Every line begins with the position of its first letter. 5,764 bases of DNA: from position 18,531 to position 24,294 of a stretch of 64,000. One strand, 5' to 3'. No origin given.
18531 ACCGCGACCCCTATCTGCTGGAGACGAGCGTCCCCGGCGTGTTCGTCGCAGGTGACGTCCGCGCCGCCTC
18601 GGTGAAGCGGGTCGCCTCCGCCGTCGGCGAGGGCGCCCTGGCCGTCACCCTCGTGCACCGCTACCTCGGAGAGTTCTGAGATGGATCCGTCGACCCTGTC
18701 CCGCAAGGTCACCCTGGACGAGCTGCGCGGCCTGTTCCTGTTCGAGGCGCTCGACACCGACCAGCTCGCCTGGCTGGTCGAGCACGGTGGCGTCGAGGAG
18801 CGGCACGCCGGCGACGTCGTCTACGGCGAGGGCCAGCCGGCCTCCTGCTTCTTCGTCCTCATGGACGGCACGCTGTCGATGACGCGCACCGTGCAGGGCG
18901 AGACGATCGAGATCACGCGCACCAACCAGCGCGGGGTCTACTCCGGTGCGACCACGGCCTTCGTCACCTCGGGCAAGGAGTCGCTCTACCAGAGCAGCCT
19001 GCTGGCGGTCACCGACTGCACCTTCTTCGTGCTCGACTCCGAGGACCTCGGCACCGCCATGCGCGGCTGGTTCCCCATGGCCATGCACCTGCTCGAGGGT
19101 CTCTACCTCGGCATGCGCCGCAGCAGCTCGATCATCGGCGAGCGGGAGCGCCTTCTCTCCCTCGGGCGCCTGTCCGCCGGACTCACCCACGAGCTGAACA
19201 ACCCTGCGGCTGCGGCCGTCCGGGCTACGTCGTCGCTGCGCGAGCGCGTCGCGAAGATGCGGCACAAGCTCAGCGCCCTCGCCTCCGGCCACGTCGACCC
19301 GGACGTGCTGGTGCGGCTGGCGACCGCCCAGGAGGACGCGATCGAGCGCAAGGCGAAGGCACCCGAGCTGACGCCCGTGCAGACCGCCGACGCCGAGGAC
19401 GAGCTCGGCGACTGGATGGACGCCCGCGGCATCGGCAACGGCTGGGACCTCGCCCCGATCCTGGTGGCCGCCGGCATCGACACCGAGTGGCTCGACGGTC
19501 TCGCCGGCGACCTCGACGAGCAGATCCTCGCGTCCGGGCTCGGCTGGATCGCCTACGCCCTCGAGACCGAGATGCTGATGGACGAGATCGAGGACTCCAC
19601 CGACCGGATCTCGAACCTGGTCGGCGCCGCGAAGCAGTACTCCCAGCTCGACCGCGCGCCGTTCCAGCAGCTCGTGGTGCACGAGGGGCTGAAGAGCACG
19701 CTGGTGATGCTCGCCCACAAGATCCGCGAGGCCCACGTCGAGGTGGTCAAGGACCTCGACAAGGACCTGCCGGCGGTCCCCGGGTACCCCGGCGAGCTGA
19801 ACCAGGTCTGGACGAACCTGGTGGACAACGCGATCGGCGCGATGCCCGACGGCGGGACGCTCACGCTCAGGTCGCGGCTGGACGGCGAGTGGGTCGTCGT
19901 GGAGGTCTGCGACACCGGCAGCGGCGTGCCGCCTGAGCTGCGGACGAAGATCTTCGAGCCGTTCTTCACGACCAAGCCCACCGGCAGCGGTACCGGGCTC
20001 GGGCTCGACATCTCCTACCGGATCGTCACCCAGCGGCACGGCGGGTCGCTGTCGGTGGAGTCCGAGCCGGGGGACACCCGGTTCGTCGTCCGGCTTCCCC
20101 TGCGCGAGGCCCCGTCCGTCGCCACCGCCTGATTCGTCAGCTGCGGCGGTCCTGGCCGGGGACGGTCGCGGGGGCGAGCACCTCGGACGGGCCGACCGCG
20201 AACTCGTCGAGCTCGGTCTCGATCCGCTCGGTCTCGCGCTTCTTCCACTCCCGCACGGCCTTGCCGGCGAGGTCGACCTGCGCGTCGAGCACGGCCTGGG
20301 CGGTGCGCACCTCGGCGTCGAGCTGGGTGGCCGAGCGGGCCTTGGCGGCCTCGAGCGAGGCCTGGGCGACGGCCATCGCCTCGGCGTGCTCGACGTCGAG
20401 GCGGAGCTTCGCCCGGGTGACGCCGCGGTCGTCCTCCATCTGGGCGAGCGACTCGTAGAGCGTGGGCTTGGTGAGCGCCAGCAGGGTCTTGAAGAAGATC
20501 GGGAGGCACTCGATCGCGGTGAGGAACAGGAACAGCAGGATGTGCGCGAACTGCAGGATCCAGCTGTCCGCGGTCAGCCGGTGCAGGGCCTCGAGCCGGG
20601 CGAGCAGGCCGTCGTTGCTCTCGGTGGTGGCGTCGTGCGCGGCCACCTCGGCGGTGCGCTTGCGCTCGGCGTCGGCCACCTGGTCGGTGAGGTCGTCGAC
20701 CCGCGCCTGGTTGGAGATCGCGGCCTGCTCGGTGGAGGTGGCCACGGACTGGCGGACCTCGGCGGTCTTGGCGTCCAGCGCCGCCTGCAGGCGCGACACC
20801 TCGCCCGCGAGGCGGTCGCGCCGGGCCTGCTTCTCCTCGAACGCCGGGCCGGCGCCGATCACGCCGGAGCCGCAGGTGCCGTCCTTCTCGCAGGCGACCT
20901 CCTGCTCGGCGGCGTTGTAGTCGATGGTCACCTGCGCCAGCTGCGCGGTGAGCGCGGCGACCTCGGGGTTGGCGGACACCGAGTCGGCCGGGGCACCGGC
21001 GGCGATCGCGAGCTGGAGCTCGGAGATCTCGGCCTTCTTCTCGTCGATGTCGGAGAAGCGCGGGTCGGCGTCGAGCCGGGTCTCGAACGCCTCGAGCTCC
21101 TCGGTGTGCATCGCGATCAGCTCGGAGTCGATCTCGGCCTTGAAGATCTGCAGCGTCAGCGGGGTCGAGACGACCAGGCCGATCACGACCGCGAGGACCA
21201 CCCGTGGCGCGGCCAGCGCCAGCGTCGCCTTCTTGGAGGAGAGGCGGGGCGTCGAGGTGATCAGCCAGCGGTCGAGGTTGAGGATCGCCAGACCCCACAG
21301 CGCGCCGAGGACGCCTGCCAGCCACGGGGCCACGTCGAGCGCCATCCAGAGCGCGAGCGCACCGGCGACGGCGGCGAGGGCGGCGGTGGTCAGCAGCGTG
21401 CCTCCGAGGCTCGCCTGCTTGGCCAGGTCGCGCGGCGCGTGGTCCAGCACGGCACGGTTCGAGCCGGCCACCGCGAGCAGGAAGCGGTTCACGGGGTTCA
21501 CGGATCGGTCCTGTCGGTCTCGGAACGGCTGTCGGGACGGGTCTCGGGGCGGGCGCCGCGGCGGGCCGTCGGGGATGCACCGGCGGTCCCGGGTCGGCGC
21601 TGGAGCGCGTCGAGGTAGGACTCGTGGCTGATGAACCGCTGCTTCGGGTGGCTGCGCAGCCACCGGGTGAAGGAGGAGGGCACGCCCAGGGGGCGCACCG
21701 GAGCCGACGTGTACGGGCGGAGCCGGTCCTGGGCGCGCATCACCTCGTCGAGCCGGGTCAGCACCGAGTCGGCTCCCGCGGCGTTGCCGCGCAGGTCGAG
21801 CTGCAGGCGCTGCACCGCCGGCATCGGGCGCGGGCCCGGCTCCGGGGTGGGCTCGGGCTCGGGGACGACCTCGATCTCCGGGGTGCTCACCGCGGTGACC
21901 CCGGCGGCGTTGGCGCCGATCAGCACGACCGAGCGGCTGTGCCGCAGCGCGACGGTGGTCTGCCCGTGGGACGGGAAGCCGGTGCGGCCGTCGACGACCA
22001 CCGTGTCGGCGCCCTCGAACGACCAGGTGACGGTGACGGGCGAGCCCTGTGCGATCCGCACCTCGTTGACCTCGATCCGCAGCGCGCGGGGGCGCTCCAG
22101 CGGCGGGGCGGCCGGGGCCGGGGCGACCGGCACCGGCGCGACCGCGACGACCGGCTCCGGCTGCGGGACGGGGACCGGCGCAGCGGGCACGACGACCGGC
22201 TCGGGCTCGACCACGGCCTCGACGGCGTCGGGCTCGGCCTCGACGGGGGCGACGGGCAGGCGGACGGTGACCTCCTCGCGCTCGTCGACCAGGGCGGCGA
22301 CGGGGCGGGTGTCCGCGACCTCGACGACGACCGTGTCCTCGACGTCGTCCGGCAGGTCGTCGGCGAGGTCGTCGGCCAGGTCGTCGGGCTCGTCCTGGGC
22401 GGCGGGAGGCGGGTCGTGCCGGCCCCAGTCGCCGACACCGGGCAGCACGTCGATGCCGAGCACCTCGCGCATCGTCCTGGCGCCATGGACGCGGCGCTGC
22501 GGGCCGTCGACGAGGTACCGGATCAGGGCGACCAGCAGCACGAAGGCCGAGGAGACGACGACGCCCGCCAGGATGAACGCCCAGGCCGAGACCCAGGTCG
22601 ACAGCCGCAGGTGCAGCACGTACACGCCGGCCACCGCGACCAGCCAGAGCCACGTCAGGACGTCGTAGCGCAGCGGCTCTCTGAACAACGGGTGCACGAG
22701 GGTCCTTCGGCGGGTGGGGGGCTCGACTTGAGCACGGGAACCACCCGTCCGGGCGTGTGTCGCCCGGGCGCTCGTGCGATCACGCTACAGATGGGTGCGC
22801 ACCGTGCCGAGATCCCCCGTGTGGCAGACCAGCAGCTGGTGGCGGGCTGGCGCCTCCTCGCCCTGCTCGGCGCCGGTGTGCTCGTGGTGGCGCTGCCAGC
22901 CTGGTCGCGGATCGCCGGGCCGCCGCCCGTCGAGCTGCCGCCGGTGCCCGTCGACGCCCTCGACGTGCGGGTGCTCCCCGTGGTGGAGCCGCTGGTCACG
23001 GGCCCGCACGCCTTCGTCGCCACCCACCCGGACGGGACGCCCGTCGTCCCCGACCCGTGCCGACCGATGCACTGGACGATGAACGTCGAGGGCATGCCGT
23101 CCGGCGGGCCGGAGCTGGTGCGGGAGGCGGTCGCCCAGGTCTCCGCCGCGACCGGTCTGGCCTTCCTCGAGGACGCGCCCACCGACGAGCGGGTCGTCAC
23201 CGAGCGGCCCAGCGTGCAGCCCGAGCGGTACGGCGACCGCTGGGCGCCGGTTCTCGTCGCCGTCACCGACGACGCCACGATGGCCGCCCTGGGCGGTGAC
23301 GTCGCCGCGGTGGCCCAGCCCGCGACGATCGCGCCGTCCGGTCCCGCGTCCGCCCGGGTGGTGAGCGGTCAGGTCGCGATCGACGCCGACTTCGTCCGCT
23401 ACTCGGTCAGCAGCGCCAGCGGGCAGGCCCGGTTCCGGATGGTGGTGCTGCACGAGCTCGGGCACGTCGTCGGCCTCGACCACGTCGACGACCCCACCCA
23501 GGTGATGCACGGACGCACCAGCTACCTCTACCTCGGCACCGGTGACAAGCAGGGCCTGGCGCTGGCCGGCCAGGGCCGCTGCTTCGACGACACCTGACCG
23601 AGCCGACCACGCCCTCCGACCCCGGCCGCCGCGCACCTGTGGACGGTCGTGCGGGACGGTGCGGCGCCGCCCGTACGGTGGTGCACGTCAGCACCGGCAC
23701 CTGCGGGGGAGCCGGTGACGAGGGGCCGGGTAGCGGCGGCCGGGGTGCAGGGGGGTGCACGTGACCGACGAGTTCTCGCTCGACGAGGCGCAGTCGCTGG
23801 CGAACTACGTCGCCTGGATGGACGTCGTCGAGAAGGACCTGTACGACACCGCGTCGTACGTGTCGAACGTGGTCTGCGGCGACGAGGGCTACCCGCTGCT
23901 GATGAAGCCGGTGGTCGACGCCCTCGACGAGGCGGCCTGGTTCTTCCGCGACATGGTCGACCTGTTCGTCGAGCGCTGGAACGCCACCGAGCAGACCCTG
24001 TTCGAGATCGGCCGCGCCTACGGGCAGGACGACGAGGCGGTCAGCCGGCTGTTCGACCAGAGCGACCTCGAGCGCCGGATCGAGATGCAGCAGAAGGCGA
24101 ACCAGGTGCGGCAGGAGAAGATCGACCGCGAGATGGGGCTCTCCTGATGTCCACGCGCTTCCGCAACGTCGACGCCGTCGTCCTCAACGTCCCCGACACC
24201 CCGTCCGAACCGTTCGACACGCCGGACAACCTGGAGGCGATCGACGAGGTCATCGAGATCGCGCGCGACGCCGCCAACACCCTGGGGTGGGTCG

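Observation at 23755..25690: Translationally coupled trio of unrecognisable proteins with a WxG-type helical signature (possible orphan Esx/PE-PPE-like pair plus partner)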

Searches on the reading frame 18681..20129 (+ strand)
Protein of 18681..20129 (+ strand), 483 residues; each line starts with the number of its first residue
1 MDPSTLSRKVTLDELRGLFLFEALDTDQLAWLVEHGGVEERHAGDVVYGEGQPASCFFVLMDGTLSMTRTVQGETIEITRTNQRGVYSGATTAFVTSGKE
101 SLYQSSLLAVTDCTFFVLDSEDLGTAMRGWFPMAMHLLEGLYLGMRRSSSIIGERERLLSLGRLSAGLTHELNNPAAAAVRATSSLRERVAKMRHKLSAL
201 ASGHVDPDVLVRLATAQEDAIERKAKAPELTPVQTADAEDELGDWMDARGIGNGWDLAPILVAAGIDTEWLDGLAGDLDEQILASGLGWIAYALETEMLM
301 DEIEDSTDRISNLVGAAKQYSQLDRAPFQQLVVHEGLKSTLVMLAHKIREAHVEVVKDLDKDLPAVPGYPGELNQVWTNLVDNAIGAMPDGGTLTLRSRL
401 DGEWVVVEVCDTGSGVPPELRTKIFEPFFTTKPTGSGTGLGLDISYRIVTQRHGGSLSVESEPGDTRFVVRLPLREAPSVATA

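Call 14: search_protein_families(library=pfam, proteins=[window:18681-20129:+], max_evalue=0.001)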
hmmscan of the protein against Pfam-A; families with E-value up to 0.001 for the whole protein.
window:18681-20129:+ (483 aa): 2 families
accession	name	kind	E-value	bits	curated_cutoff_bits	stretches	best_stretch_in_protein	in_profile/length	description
PF02518.31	HATPase_c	-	1.5e-26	93.4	26.4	1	371-475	4-110/111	Histidine kinase-, DNA gyrase B-, and HSP90-like ATPase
PF00027.35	cNMP_binding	-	6.7e-09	36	27.5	1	42-126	5-85/89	Cyclic nucleotide-binding domain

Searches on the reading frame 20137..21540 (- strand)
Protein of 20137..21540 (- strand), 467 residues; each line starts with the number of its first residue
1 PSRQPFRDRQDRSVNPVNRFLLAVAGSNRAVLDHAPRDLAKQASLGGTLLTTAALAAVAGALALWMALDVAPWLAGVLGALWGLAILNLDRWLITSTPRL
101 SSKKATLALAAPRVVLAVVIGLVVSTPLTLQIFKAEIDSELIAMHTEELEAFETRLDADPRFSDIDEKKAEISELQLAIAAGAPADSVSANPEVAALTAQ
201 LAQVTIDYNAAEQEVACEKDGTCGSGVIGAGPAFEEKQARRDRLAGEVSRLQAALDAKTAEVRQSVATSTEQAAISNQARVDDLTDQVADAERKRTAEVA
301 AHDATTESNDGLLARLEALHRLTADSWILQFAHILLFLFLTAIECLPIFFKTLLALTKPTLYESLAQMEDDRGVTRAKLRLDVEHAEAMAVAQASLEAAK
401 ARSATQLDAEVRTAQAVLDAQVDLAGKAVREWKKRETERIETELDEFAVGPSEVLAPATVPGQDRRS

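Call 14: search_protein_families(library=pfam, proteins=[window:20137-21540:-], max_evalue=0.001)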
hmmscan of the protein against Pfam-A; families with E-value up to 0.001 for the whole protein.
window:20137-21540:- (467 aa): 2 families
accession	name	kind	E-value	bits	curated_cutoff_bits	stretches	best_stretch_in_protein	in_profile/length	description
PF14362.11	DUF4407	-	1.6e-77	261.2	31.3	1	31-367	2-294/297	Domain of unknown function (DUF4407)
PF04417.17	DUF501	-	0.00079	19.8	23.8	0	349-414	26-91/139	Protein of unknown function (DUF501)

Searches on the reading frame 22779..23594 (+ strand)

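Call 14: search_protein_families(library=pfam, proteins=[window:22779-23594:+], max_evalue=0.001)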
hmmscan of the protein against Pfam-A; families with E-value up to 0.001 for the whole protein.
window:22779-23594:+ (272 aa): 1 family
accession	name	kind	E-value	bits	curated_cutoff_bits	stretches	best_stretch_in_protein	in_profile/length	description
PF00413.30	Peptidase_M10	-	2.1e-07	31.4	24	1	194-245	83-134/159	Matrixin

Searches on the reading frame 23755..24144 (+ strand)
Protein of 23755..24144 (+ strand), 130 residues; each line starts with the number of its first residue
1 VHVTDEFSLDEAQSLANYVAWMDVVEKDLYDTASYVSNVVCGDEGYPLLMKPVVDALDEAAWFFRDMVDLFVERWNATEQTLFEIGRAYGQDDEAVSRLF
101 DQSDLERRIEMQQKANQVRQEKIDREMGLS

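Call 3: search_protein_families(library=pfam, proteins=[window:23755-24144:+], max_evalue=1)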
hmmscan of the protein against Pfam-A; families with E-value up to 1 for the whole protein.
window:23755-24144:+ (130 aa): 0 families

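Call 4: search_protein_families(library=ncbifam, proteins=[window:23755-24144:+], max_evalue=1)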
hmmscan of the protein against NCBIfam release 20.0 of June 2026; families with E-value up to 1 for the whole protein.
window:23755-24144:+ (130 aa): 0 families

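Call 13: find_homologous_proteins(query=window:23755-24144:+)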
Query window:23755-24144:+ (130 aa): 10 proteins with E <= 0.001 among 15 candidates.
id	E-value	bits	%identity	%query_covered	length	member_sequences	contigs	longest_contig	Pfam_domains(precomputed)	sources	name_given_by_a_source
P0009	8.3e-78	276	99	98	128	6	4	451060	-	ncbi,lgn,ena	-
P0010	3.8e-65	235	83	98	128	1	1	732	-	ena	-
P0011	2.6e-61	223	79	97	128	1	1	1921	-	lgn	-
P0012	1.7e-60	220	77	97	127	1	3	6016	-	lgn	-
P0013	8.0e-59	215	79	95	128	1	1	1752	-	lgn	-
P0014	2.7e-58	213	76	97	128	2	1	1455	-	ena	-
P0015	2.6e-57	210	77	95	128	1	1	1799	-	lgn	-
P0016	2.2e-43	165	62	98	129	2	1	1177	-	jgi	jgi:hypothetical protein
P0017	9.7e-35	137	85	62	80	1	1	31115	-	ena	-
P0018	1.2e-16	79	98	32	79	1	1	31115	-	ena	-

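Call 40: search_protein_families(library=pfam, alignment_id=A7, max_evalue=5)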
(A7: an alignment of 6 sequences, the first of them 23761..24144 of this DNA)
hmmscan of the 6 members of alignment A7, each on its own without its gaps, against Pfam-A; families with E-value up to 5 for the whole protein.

A. member 1, window:23761-24144:+ (128 aa): 0 families

B. families by the number of members that match (of 6 scanned): 3 families
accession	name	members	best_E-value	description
PF19840.4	DUF6317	2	0.0043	Family of unknown function (DUF6317)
PF10824.14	T7SS_ESX_EspC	1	4.9e-07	Excreted virulence factor EspC, type VII ESX diderm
PF12085.13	DUF3562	1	0.023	Protein of unknown function (DUF3562)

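Call 43: search_solved_structures(query=A7, max_evalue=10)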
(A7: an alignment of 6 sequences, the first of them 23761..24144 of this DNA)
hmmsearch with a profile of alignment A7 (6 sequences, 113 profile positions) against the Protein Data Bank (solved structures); distinct sequences matched with E-value up to 10: 21.
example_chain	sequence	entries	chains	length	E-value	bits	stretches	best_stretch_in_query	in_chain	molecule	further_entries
8d06_A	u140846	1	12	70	0.019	18.5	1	3-64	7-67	HALC3_104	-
4tql_A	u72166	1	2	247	0.029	17.9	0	45-85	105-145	Three helix bundle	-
9ugr_A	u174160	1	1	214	0.11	16.1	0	54-110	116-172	Syn-F4-Link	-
8i8b_A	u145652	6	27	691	0.12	15.9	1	22-99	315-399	Viral capsid associated protein | Capsid-associated protein VP80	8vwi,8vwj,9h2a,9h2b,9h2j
6r84_A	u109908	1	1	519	0.18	15.4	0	24-60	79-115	ABC transporter ATP-binding protein ARB1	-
4jtv_B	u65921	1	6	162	0.36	14.4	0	57-103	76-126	Hemagglutinin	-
4ju0_B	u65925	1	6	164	0.37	14.4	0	57-103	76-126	Hemagglutinin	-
4jtx_B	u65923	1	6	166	0.38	14.3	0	57-103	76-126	Hemagglutinin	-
3ztn_B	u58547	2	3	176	0.46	14.1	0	57-103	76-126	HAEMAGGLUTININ | Hemagglutinin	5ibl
3lzg_B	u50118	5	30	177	0.47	14.1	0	57-103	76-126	Hemagglutinin, HA2 SUBUNIT | Hemagglutinin HA2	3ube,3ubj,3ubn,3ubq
5gjs_B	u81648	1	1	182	0.49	14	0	57-103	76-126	Hemagglutinin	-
3al4_B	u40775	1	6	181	0.5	14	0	57-103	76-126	Hemagglutinin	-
4eda_B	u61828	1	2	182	0.51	13.9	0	57-103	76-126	Hemagglutinin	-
9n5z_F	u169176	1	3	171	0.54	13.9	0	57-103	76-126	Hemagglutinin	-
9mtg_B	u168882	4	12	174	1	13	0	57-102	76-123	Hemagglutinin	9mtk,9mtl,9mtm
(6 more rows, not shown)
